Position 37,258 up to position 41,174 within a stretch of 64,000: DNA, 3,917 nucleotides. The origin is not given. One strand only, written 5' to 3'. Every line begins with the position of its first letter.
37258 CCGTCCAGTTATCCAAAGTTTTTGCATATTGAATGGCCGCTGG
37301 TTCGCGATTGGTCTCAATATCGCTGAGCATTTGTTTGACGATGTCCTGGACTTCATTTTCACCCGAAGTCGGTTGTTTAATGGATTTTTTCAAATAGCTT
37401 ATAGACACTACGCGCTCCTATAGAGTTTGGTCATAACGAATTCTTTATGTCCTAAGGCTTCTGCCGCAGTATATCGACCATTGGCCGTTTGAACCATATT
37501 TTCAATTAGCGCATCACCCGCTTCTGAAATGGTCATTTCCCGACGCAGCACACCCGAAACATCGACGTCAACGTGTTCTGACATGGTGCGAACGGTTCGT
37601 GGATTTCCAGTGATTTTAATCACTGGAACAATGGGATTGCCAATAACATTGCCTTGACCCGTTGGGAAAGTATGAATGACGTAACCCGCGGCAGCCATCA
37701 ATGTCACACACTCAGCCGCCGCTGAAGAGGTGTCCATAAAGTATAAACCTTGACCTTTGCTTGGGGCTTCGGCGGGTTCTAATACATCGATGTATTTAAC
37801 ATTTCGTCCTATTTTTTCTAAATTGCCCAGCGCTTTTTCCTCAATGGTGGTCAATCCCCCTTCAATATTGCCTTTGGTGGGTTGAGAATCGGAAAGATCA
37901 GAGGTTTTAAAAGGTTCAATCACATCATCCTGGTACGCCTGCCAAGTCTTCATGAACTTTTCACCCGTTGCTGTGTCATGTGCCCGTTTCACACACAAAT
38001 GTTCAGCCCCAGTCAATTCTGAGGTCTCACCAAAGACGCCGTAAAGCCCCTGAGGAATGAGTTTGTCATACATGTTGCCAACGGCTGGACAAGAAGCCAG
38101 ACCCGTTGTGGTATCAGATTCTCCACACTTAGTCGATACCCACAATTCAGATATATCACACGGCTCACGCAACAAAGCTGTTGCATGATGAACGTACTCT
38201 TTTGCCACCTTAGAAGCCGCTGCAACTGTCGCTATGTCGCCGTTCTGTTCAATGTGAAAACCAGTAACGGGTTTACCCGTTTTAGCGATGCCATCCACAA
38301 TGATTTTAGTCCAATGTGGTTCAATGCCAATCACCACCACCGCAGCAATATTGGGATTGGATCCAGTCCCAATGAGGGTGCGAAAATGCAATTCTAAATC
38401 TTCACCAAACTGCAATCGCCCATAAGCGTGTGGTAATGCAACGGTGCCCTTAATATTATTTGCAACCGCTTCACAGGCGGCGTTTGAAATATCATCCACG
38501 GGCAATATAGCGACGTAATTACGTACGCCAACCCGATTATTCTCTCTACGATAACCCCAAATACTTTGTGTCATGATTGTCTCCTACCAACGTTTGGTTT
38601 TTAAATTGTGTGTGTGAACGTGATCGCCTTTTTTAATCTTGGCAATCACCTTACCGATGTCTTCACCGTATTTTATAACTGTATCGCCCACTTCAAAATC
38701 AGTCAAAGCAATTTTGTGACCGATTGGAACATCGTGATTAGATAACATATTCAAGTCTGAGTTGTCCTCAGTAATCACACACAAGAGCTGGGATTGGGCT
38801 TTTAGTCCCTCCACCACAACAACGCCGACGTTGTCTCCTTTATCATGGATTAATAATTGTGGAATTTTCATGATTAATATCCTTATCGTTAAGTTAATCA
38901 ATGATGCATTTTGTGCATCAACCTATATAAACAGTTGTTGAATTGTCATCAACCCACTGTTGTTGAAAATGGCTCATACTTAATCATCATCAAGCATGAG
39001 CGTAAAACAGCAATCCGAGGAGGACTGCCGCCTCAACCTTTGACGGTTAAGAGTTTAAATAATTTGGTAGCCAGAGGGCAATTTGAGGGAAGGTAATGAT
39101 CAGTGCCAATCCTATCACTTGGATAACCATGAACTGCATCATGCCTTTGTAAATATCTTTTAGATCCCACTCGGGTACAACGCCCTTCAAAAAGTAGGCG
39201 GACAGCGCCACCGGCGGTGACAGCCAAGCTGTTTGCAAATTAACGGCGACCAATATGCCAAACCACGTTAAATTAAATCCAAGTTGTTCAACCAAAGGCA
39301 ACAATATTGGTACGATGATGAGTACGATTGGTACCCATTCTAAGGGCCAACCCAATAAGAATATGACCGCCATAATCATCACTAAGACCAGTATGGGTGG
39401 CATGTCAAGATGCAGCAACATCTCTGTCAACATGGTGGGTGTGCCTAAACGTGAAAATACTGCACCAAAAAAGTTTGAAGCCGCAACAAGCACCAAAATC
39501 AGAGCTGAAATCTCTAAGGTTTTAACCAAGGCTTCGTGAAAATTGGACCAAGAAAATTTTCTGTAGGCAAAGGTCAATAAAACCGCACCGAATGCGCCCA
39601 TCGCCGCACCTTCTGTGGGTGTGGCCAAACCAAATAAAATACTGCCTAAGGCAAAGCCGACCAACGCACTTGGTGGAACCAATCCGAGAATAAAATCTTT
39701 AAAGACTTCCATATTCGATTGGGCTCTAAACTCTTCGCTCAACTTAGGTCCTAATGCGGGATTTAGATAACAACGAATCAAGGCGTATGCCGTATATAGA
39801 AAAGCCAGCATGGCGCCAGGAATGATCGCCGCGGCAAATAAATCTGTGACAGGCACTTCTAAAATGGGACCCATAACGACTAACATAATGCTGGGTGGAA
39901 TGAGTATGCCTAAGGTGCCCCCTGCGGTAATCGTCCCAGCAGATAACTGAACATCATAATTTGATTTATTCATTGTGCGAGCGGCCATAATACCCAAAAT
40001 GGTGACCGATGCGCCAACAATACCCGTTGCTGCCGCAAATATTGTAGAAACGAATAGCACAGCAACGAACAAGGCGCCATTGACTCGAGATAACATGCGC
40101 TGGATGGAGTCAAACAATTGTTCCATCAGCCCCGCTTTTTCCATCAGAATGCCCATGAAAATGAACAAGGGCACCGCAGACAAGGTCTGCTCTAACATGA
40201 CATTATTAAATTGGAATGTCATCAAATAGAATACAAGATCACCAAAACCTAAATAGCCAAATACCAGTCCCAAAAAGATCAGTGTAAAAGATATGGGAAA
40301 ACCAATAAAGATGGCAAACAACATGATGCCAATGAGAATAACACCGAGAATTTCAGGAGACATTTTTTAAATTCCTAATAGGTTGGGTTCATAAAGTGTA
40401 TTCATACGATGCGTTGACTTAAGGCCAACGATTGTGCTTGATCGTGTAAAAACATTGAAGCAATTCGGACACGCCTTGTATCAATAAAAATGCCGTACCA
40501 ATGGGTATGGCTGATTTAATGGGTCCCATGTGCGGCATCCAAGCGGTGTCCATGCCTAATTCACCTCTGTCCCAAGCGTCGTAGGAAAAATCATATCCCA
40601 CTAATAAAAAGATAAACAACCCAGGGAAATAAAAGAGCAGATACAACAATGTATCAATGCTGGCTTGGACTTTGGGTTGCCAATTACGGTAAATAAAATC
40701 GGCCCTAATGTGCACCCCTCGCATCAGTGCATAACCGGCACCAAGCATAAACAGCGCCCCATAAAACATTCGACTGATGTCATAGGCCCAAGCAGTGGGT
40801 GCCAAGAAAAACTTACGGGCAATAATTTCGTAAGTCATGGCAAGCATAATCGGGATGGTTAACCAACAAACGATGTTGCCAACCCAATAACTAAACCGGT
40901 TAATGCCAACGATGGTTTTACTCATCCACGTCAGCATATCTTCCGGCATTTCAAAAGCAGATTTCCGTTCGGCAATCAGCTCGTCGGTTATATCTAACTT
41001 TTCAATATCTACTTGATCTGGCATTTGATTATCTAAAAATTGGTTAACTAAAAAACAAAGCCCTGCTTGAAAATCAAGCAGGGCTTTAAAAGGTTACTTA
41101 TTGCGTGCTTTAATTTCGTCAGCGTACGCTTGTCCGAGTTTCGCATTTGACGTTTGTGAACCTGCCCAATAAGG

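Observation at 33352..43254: Complete DHPS and sulfolactate desulfonation locus (TRAP-hpsKLM, hpsN, SDR and Zn-ADH racemase pair, suyAB, comC-like, IclR regulator) in a Sox-carrying gammaproteobacterium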

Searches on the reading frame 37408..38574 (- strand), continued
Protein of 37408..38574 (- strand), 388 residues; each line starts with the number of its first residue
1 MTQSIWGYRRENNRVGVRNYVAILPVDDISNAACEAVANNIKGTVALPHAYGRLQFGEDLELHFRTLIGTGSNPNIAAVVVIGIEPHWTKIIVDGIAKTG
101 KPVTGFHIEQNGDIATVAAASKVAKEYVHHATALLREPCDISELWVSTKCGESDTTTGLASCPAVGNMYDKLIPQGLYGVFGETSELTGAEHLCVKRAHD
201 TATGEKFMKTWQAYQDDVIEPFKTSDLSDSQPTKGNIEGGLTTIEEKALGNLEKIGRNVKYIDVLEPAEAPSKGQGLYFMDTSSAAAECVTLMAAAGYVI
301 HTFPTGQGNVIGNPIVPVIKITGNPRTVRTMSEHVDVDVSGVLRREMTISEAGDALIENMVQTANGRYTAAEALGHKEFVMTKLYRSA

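Call 89: get_annotated_region(hit=H3, flank=8000)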
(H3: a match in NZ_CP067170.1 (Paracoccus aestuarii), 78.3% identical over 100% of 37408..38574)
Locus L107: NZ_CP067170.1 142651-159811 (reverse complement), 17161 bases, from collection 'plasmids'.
description: Paracoccus aestuarii strain DSM 19484 plasmid p296221, complete sequence
organism: Paracoccus aestuarii (NCBI taxid 453842)
taxonomy: Bacteria; Pseudomonadota; Alphaproteobacteria; Rhodobacterales; Paracoccaceae; Paracoccus; Paracoccus aestuarii
host: -; source: cell culture,isolated from tidal flat sediment; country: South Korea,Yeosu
typing (MOB-suite, as given by PLSDB): non-mobilizable; replicon rep_cluster_229
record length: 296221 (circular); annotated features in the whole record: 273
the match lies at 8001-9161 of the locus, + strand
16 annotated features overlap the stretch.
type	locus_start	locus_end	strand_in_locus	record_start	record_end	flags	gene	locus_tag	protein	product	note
CDS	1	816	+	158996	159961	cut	-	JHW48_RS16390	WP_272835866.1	zinc ABC transporter substrate-binding protein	-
CDS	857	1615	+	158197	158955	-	-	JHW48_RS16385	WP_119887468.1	metal ABC transporter ATP-binding protein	-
CDS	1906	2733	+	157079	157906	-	-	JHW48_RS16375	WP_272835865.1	metal ABC transporter permease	GO:0055085 - transmembrane transport [Evidence IEA]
CDS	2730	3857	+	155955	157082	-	-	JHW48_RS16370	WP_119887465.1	metal ABC transporter permease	GO:0030001 - metal ion transport [Evidence IEA]; GO:0055085 - transmembrane transport [Evidence IEA]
CDS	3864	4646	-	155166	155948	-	-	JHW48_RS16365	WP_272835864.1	fused MFS/spermidine synthase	-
CDS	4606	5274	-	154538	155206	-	-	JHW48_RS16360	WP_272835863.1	fused MFS/spermidine synthase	-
CDS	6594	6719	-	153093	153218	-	-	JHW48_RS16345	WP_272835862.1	hypothetical protein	-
CDS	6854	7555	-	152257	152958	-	-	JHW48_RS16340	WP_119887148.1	GntR family transcriptional regulator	-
CDS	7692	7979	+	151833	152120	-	-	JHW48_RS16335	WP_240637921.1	UxaA family hydrolase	-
CDS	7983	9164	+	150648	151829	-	-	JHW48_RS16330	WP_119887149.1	UxaA family hydrolase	-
CDS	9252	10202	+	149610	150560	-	-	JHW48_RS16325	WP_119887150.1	tripartite tricarboxylate transporter substrate binding protein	-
CDS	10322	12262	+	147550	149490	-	-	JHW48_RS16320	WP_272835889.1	tripartite tricarboxylate transporter permease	-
CDS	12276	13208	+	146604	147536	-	-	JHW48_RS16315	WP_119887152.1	hydroxyacid dehydrogenase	-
CDS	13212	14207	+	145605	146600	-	-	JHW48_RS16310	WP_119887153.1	Ldh family oxidoreductase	-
CDS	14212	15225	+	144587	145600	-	-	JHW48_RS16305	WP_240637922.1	putative sulfate exporter family transporter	-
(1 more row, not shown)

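Call 92: search_protein_families(library=ncbifam, proteins=[L002:14229-15821:+], max_evalue=1e-10)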
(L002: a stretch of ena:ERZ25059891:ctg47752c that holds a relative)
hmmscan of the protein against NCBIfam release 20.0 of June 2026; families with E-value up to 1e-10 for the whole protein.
L002:14229-15821:+ (530 aa): 5 families
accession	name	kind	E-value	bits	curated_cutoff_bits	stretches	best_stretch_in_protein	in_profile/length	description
NF002550.0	PRK02106.1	subfamily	9.8e-187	621.9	605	1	3-528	4-536/563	choline dehydrogenase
TIGR01810.1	betA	equivalog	6.2e-159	530.1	732.1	1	6-527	1-528/532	choline dehydrogenase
TIGR03970.1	mycofact_MftG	equivalog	1.4e-88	298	387.45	2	6-301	2-299/487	mycofactocin dehydrogenase MftG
TIGR04542.1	GMC_mycofac_2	equivalog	1.2e-38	133.2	400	1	6-271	1-242/425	mycofactocin system GMC family oxidoreductase MftG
NF038210.1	GMC_mycofac_3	equivalog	1.3e-17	63.8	300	0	8-106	2-92/418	mycofactocin system GMC family oxidoreductase MftG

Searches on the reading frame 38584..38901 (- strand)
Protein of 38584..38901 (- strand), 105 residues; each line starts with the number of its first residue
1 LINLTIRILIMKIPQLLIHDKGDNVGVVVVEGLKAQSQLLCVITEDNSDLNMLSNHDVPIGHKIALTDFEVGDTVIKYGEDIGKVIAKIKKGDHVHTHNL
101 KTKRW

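Call 3: search_protein_families(library=pfam, proteins=[window:38584-38901:-])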
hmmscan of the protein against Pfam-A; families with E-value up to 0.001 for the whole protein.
window:38584-38901:- (105 aa): 0 families

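Call 4: search_protein_families(library=ncbifam, proteins=[window:38584-38901:-])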
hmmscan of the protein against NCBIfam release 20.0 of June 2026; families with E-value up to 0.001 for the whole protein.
window:38584-38901:- (105 aa): 1 family
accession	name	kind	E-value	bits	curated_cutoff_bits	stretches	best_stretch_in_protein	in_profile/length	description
TIGR03248.1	galactar-dH20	equivalog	3.4e-09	35.7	730.85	1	21-101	7-79/507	galactarate dehydratase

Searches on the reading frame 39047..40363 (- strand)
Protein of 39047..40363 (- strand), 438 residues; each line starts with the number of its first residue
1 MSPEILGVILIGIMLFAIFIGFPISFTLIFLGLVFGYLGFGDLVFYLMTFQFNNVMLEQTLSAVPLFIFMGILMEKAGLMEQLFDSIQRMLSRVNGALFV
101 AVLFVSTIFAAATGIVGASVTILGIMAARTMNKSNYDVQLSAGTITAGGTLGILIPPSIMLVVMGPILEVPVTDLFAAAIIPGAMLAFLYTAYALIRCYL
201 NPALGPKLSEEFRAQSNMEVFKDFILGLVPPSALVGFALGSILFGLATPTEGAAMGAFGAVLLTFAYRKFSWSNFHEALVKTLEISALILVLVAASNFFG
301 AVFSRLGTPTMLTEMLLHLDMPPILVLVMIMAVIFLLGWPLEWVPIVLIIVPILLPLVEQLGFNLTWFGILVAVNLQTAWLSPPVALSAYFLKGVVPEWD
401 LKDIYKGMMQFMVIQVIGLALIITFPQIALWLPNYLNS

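Call 3: search_protein_families(library=pfam, proteins=[window:39047-40363:-])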
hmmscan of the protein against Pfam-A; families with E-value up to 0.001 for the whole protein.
window:39047-40363:- (438 aa): 1 family
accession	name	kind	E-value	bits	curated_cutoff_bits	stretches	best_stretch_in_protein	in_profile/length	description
PF06808.19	DctM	-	6.2e-75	253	23.8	1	12-428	2-413/413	Tripartite ATP-independent periplasmic transporter, DctM component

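Call 4: search_protein_families(library=ncbifam, proteins=[window:39047-40363:-])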
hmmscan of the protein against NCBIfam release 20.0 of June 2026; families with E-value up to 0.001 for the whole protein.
window:39047-40363:- (438 aa): 3 families
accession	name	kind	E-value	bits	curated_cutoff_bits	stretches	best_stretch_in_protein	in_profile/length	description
TIGR00786.1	dctM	subfamily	5.3e-83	279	268.45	1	21-433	1-405/405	TRAP transporter large permease subunit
NF011634.1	PRK15060.1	equivalog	1.5e-36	126.4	800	1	8-428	4-416/425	2,3-diketo-L-gulonate TRAP transporter large permease YiaN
TIGR02123.1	TRAP_fused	subfamily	1.5e-07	30.5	320.65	1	55-395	162-502/615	TRAP transporter fused permease subunit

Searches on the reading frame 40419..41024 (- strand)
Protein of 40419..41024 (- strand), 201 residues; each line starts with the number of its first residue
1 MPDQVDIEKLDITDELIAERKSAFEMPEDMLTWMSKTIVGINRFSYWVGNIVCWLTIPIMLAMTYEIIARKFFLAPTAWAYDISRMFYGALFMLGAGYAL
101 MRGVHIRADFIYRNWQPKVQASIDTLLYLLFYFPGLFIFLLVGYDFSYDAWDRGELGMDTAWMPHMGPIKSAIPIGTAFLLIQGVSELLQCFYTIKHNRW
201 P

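Call 3: search_protein_families(library=pfam, proteins=[window:40419-41024:-])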
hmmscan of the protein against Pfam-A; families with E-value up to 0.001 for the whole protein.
window:40419-41024:- (201 aa): 1 family
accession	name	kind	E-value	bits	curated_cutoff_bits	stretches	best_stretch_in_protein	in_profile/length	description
PF04290.18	DctQ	-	3.3e-21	76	28.3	1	59-191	1-129/132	Tripartite ATP-independent periplasmic transporters, DctQ component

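Call 4: search_protein_families(library=ncbifam, proteins=[window:40419-41024:-])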
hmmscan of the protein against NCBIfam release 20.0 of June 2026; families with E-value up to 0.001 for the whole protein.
window:40419-41024:- (201 aa): 0 families
